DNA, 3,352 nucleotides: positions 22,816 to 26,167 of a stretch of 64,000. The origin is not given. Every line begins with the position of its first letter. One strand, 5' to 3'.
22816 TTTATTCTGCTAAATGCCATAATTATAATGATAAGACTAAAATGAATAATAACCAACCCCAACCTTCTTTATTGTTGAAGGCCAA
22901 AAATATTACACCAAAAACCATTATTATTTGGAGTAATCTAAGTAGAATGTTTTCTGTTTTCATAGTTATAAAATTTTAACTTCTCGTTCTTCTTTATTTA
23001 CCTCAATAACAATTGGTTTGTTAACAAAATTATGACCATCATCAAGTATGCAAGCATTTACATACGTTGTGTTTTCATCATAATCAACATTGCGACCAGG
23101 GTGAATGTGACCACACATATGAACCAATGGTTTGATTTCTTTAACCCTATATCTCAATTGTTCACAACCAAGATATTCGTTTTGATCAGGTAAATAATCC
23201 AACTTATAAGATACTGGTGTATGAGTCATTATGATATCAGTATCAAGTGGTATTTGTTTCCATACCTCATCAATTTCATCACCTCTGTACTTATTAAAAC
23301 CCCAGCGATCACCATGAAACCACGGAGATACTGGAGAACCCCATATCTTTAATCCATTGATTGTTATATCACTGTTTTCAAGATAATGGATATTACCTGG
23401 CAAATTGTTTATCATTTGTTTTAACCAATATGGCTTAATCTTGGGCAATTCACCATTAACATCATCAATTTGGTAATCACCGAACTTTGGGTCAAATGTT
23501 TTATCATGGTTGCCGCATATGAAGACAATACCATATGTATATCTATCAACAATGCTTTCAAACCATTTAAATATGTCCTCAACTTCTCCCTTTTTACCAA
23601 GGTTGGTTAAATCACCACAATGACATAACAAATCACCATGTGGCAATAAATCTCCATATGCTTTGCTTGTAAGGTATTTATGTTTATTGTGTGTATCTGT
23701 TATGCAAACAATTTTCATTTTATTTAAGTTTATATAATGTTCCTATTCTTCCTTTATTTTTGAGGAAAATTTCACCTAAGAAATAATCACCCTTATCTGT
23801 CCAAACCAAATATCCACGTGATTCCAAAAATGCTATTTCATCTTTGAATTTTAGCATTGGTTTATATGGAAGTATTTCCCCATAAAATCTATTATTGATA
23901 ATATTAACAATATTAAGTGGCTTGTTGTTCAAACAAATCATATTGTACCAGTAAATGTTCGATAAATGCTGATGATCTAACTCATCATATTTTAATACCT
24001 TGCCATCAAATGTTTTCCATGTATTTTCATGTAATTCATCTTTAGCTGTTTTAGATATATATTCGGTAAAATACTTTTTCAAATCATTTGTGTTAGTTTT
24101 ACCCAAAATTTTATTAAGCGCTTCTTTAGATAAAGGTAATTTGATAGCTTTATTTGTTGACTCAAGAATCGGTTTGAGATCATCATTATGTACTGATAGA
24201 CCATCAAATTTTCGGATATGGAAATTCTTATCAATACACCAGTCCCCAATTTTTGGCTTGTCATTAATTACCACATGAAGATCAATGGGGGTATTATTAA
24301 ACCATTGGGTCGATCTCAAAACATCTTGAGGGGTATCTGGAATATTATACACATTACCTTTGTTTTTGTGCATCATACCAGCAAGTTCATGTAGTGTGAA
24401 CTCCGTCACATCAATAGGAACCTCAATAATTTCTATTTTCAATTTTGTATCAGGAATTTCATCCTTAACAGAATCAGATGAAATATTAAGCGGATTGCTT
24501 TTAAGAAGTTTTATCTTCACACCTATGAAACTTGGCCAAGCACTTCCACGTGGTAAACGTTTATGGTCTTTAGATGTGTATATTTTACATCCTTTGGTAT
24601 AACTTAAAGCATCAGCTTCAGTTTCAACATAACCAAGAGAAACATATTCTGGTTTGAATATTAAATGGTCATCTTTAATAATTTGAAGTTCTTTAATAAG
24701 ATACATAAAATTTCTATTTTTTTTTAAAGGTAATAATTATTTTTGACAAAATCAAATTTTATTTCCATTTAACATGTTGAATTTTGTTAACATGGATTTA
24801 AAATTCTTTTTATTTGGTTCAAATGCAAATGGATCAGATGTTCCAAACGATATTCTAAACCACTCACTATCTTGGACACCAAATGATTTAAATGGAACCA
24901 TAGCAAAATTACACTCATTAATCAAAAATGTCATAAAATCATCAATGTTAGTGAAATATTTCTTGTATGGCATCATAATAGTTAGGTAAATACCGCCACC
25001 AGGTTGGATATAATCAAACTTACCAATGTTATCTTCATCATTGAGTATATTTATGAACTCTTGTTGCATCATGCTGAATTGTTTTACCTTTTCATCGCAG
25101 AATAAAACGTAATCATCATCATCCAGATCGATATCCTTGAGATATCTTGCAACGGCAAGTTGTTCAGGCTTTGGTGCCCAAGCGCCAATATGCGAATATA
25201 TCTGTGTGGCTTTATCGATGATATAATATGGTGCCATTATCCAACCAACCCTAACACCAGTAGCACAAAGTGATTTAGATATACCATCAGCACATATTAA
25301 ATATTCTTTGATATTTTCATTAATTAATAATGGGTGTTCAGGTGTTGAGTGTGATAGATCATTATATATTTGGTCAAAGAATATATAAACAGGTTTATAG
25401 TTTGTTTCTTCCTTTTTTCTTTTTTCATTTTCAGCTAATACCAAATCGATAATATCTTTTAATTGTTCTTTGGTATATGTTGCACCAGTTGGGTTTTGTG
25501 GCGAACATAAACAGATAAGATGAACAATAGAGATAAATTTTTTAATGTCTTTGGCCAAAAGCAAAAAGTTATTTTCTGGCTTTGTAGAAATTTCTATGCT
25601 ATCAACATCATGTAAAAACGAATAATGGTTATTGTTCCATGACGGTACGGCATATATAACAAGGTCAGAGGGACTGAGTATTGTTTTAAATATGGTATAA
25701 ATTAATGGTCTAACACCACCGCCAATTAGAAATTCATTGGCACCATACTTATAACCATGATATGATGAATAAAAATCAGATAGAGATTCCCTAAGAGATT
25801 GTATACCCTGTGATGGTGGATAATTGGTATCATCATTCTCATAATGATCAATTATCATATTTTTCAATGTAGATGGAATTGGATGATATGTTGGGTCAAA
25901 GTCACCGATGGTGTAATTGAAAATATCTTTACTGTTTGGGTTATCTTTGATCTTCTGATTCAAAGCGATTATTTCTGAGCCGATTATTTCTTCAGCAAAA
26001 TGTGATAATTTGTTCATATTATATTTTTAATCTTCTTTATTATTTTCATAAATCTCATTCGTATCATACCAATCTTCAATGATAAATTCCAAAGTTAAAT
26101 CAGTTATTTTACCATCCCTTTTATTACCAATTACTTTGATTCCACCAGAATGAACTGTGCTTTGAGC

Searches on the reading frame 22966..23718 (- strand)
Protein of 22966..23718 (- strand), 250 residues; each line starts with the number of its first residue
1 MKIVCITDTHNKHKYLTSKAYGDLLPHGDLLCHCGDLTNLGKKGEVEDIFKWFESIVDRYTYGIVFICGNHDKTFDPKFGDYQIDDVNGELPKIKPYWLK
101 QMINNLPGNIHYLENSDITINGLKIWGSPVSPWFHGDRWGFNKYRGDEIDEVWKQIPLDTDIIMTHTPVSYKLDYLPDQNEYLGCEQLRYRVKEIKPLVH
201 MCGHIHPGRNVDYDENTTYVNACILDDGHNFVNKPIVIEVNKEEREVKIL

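Call 38: search_protein_families(library=pfam, max_evalue=0.01, proteins=[window:22966-23718:-])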
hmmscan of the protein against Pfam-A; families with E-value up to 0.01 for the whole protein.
window:22966-23718:- (250 aa): 2 families
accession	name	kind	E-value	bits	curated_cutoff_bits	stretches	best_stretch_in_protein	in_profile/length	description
PF00149.33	Metallophos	-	7.1e-14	53.1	21.5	1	1-207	1-190/191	Calcineurin-like phosphoesterase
PF12850.12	Metallophos_2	-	1.2e-09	38.8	27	1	1-86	1-78/154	Calcineurin-like phosphoesterase superfamily domain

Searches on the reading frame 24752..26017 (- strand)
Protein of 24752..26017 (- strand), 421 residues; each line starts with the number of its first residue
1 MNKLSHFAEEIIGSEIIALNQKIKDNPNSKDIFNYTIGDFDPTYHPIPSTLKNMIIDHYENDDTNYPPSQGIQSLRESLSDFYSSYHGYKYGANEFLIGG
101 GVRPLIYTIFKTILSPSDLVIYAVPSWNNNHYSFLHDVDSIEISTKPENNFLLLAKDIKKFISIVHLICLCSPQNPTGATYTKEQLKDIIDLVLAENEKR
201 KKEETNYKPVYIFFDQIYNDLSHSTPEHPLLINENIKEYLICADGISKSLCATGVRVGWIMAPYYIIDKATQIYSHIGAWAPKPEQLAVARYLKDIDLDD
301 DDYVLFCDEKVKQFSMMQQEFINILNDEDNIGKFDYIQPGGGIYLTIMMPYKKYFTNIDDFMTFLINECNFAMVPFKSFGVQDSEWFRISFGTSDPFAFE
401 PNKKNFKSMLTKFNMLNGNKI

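Call 38: search_protein_families(library=pfam, max_evalue=0.01, proteins=[window:24752-26017:-])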
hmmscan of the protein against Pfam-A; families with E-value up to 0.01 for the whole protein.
window:24752-26017:- (421 aa): 1 family
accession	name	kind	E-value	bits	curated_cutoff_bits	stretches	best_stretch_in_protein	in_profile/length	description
PF00155.27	Aminotran_1_2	-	7.4e-39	134.4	19.7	1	44-394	16-350/361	Aminotransferase class I and II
